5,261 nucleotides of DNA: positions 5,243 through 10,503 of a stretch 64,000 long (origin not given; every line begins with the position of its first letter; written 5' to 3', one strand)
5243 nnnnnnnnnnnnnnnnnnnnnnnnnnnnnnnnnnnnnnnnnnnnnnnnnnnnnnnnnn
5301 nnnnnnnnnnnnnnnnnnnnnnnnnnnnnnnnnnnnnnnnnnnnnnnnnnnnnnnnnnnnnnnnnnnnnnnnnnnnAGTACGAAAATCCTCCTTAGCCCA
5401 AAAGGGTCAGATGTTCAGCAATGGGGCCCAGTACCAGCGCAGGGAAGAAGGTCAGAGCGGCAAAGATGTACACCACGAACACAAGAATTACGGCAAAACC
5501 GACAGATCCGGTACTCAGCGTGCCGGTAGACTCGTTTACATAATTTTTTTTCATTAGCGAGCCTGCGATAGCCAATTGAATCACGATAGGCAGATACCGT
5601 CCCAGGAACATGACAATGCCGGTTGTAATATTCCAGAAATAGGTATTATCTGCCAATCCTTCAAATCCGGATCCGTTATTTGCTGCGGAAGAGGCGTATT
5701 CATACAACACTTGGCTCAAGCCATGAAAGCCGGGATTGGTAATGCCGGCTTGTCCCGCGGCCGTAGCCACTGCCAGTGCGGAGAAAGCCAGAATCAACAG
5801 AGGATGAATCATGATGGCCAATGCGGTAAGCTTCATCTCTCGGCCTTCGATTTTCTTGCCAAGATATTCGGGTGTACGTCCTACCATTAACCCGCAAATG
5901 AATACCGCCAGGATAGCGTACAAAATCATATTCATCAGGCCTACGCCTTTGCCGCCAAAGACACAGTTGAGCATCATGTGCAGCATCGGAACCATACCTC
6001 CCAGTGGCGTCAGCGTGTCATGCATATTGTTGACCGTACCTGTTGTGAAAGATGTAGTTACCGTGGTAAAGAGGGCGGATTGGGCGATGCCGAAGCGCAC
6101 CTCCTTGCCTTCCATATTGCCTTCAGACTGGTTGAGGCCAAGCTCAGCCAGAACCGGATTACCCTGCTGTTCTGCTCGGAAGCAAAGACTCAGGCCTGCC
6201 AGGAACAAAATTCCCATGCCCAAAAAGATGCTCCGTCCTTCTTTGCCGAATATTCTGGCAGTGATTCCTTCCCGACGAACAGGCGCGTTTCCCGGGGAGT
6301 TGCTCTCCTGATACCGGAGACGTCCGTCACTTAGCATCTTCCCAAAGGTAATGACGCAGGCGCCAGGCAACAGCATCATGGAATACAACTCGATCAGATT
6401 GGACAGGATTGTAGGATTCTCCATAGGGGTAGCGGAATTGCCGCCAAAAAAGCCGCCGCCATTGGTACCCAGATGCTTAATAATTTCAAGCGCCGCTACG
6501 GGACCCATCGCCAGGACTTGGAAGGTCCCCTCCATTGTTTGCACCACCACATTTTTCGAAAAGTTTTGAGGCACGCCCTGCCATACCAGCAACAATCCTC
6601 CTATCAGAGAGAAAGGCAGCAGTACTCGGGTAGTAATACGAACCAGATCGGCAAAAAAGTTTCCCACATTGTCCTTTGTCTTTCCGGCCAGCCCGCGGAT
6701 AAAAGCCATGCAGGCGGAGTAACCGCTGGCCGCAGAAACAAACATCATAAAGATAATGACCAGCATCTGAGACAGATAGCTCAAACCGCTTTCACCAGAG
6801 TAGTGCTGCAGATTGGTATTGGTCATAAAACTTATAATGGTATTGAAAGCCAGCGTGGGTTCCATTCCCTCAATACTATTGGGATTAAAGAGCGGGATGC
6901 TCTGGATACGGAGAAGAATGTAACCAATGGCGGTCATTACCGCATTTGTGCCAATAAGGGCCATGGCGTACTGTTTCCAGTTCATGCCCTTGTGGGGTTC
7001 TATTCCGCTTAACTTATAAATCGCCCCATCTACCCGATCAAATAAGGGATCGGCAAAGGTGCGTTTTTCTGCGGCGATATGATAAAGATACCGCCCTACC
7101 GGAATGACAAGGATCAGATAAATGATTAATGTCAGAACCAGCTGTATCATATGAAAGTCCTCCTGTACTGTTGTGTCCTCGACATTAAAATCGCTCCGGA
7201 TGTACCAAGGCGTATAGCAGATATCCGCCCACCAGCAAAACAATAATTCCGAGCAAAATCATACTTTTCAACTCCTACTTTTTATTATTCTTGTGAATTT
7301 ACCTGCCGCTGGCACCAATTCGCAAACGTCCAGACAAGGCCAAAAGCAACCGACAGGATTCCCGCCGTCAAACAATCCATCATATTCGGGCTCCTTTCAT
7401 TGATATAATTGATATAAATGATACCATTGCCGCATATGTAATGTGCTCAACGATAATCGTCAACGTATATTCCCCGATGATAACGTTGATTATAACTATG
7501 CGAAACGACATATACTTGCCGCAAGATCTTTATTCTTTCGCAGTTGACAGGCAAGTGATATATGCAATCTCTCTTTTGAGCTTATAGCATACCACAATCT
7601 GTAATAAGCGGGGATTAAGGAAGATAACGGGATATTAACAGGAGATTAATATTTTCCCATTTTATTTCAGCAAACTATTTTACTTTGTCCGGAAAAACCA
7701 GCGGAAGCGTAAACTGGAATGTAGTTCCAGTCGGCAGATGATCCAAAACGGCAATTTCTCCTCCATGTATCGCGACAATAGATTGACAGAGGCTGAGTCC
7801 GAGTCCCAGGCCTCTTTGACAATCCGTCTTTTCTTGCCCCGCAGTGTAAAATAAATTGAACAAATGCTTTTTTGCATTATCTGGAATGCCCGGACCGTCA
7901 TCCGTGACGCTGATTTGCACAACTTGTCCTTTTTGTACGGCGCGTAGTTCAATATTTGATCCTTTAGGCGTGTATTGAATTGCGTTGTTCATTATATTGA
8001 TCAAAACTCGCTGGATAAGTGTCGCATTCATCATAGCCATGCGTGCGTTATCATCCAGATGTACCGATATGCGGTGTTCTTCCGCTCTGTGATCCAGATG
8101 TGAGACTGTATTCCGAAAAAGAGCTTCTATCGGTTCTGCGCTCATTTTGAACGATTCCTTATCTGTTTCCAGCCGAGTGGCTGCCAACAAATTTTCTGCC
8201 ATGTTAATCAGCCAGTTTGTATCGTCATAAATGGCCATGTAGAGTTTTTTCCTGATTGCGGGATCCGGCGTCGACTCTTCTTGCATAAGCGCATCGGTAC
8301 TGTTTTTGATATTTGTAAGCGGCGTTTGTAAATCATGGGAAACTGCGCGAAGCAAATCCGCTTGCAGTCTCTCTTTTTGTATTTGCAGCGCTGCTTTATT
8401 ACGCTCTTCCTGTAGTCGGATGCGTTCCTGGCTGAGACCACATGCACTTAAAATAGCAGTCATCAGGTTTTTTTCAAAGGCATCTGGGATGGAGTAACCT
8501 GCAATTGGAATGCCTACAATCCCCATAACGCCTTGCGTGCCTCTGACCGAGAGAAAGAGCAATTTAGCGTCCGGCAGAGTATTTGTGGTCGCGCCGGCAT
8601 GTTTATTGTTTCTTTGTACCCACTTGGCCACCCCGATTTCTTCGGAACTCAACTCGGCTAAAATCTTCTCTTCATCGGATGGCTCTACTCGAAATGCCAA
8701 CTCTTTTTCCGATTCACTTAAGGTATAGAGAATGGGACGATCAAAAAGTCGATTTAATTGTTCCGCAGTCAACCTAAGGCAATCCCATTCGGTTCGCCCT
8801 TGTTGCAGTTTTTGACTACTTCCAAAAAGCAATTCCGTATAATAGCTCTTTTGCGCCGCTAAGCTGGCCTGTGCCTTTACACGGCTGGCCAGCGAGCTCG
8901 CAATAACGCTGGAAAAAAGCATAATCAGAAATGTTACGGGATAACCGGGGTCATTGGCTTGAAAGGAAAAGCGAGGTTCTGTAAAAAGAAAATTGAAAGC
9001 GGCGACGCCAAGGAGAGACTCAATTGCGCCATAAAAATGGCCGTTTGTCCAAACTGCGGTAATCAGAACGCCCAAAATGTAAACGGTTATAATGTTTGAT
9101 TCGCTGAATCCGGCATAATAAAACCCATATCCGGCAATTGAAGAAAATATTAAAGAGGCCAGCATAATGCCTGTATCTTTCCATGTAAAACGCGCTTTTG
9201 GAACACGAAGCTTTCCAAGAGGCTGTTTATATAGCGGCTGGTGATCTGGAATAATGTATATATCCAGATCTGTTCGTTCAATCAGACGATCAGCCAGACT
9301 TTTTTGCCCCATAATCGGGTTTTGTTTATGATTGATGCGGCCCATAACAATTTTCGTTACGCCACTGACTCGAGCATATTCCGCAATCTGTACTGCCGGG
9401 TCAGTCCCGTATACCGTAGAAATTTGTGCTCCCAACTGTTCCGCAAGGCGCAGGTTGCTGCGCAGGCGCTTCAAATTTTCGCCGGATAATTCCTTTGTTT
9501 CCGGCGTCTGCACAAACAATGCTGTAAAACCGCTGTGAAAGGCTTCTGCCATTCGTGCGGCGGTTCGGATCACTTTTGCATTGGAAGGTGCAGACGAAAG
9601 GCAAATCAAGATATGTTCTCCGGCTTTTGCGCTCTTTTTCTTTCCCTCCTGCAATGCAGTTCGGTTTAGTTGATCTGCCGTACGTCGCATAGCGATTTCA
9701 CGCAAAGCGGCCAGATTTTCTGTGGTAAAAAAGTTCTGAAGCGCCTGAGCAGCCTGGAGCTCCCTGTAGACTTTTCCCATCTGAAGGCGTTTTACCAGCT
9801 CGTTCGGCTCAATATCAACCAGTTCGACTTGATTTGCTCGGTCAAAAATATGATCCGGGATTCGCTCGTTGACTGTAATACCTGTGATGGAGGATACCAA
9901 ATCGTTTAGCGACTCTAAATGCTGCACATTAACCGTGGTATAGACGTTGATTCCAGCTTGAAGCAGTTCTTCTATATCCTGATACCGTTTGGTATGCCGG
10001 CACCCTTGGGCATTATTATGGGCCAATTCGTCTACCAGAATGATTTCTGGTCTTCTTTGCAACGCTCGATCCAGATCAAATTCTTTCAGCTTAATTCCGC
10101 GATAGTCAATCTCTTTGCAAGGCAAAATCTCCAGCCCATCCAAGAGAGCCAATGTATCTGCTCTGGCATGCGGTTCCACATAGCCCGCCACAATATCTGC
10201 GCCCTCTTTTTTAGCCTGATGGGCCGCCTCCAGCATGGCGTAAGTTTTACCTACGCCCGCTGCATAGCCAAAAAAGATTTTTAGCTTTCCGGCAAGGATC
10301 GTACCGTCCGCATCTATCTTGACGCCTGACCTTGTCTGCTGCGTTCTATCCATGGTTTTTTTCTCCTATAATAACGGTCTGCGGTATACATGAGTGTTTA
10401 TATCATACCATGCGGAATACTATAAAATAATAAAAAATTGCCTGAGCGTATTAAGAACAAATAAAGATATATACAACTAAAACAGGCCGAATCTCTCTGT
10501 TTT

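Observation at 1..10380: kdp locus with atypical order and a duplicated, N-terminally decayed kdpD, inside a compositionally distinct block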

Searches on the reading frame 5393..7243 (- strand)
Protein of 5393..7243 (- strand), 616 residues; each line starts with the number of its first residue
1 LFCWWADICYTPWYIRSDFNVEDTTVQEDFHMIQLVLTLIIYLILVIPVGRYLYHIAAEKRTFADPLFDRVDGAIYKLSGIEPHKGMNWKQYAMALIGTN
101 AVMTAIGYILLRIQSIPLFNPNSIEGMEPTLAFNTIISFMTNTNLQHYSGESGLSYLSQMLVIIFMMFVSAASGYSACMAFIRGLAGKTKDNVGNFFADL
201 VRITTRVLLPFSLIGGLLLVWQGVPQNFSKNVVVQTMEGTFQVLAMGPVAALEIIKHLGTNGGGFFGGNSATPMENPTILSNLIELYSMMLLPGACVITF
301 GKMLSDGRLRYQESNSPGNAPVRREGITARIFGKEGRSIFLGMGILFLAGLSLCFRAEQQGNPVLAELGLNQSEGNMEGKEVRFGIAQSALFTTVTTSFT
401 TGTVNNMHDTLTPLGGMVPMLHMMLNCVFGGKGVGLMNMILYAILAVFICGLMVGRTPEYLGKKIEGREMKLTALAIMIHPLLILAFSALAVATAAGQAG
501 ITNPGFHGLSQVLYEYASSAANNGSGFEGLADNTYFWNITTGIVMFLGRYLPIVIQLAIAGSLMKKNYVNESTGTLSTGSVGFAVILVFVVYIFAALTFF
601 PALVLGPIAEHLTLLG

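Call 4: search_protein_families(library=pfam, proteins=[window:5393-7243:-])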
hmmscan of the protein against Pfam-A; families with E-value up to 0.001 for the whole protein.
window:5393-7243:- (616 aa): 1 family
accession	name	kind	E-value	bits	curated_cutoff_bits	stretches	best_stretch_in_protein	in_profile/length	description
PF03814.21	KdpA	-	1.5e-232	773.1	22.6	1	37-612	2-548/548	Potassium-transporting ATPase A subunit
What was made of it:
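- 5393..7150 (-): kdpA (585 aa, starting at ATG 7150). Pfam KdpA 1.5e-232 (call 4).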

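Call 61: search_protein_families(library=ncbifam, proteins=[window:5393-7150:-], max_evalue=0.001)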
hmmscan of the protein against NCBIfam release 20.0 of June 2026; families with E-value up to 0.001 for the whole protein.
window:5393-7150:- (585 aa): 1 family
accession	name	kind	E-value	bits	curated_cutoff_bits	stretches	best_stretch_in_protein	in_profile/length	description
TIGR00680.1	kdpA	equivalog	5.1e-195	649.2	387.7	2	303-582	282-561/563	potassium-transporting ATPase subunit KdpA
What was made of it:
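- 5393..7150 (-): TIGR00680 scores above its cut-off (call 61).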

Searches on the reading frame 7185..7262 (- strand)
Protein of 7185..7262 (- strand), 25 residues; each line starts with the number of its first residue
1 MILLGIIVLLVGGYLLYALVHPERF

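Call 61: search_protein_families(library=ncbifam, proteins=[window:7185-7262:-], max_evalue=0.001)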
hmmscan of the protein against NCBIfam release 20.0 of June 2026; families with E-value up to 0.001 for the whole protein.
window:7185-7262:- (25 aa): 2 families
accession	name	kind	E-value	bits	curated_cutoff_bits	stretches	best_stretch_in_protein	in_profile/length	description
TIGR02115.1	potass_kdpF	equivalog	1.6e-06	27.9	26.85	1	2-25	1-24/24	K(+)-transporting ATPase subunit F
NF011342.0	PRK14759.1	equivalog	0.00029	20.9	53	1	9-25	15-29/29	K(+)-transporting ATPase subunit F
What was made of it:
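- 7185..7262 (-): kdpF (25 aa). NCBIfam TIGR02115 scores 27.9 bits against a cut-off of 26.85 (call 61).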

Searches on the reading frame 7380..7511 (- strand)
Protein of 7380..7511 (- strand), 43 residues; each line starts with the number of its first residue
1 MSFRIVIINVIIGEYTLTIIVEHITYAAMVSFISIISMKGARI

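Call 4: search_protein_families(library=pfam, proteins=[window:7380-7511:-])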
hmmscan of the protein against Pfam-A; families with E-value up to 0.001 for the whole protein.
window:7380-7511:- (43 aa): 0 families

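Call 61: search_protein_families(library=ncbifam, proteins=[window:7380-7511:-], max_evalue=0.001)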
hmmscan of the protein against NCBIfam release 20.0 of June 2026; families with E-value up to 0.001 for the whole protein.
window:7380-7511:- (43 aa): 0 families

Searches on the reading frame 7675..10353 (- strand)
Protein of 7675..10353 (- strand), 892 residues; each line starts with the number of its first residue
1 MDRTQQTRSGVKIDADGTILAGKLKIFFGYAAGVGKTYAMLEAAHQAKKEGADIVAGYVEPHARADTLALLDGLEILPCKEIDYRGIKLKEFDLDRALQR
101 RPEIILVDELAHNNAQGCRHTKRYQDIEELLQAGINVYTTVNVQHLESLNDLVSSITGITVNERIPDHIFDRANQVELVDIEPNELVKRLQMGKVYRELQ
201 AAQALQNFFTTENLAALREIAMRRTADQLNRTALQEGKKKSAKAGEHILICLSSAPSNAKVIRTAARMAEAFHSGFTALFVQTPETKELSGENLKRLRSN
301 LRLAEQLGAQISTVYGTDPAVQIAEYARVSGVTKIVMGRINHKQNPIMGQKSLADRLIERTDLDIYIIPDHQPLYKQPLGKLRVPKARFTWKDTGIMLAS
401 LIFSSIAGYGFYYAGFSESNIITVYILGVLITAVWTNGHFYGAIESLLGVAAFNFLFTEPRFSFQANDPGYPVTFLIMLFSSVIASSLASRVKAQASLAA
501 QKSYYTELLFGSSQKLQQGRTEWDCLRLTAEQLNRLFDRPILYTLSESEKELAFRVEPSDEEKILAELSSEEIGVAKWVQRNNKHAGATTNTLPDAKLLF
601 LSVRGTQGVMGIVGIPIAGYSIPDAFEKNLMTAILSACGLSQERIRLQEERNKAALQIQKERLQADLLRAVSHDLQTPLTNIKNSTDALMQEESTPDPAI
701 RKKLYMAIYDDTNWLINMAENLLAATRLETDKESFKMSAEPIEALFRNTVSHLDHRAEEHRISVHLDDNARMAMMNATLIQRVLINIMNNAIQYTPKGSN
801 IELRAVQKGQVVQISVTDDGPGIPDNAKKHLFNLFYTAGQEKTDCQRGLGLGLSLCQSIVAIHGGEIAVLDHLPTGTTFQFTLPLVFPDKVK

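Call 4: search_protein_families(library=pfam, proteins=[window:7675-10353:-])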
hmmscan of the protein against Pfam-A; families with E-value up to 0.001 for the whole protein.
window:7675-10353:- (892 aa): 5 families
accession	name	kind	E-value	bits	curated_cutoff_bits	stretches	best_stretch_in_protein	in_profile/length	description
PF02702.23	KdpD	-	1.6e-95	318.9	26.1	1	22-228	3-209/210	Osmosensitive K+ channel His kinase sensor domain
PF13493.11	DUF4118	-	5.3e-27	94.1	28.4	1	396-501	3-106/107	Domain of unknown function (DUF4118)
PF02518.31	HATPase_c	-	7.2e-25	88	26.4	1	777-885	3-109/111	Histidine kinase-, DNA gyrase B-, and HSP90-like ATPase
PF00512.31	HisKA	-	4.6e-08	33.4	26.9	1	664-730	2-65/66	His Kinase A (phospho-acceptor) domain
PF00582.32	Usp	-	5.3e-05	24.2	24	0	247-367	4-139/141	Universal stress protein family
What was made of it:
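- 7675..10353 (-): kdpD1: a full-length KdpD paralogue (892 aa) with no response regulator gene beside it. The N-terminal domain keeps canonical kinase motifs: Walker A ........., Walker B VDEL, and GKVY. Pfam finds KdpD (1.6e-95), Usp, DUF4118, HisKA and HATPase_c (call 4).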

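Call 61: search_protein_families(library=ncbifam, proteins=[window:7675-10353:-], max_evalue=0.001)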
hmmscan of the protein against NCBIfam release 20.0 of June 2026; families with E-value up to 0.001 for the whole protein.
window:7675-10353:- (892 aa): 82 families (the best 25 are shown)
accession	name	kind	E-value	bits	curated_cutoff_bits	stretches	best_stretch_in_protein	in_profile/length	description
NF007793.0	PRK10490.1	equivalog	4.9e-191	637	1123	1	21-887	22-884/895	two-component system sensor histidine kinase KdpD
NF038185.1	KdpD_non_kinase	exception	1.5e-98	330.5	550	1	21-370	18-372/373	KdpD-like non-kinase potassium sensor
NF046044.1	PnpS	equivalog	1.6e-43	149.3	400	1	660-884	166-390/390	two-component system histidine kinase PnpS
NF033092.0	HK_WalK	equivalog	7.9e-42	143.6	725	1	662-885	370-594/594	cell wall metabolism sensor histidine kinase WalK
NF006800.0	PRK09303.1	equivalog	1.8e-40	139.1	342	1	639-885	129-377/383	histidine kinase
NF008312.0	PRK11100.1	equivalog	4.9e-38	131.2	356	1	666-885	258-474/477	two-component system sensor histidine kinase CreC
TIGR02966.1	phoR_proteo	equivalog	1.2e-37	129.6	334.2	1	661-883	111-333/333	phosphate regulon sensor histidine kinase PhoR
NF047874.1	MASE3_PAS_HK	subfamily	4.5e-35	121.5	560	1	642-885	376-625/655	MASE3 domain-containing sensor histidine kinase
TIGR01386.1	cztS_silS_copS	subfamily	3.6e-34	118.5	292.55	1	671-884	248-457/457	heavy metal sensor histidine kinase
NF047465.1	hybrid_HK_LvrA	exception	2.5e-32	111.8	1200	1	659-891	197-428/819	hybrid histidine kinase/response regulator LvrA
NF008468.0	PRK11360.1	equivalog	1e-30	106.7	646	1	659-885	389-608/616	two-component system sensor histidine kinase AtoS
NF041832.1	near_NosP_CTERM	subfamily_domain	6.5e-29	101.1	400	1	667-886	10-226/370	NahK/ErcS family hybrid sensor histidine kinase/response regulator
NF041735.1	hist_kin_RppB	equivalog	1.2e-28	100.1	400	1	671-884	223-438/438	two-component system sensor histidine kinase RppB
NF040691.1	MtrAB_MtrB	equivalog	2.9e-28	99.2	450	1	662-887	269-494/507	MtrAB system histidine kinase MtrB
NF033091.0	HK_VanS_ACDEFG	equivalog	6.3e-28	97.7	400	1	646-883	57-292/293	vancomycin resistance histidine kinase VanS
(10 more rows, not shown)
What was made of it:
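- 7675..10353 (-): The best NCBIfam model is KdpD (call 61).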
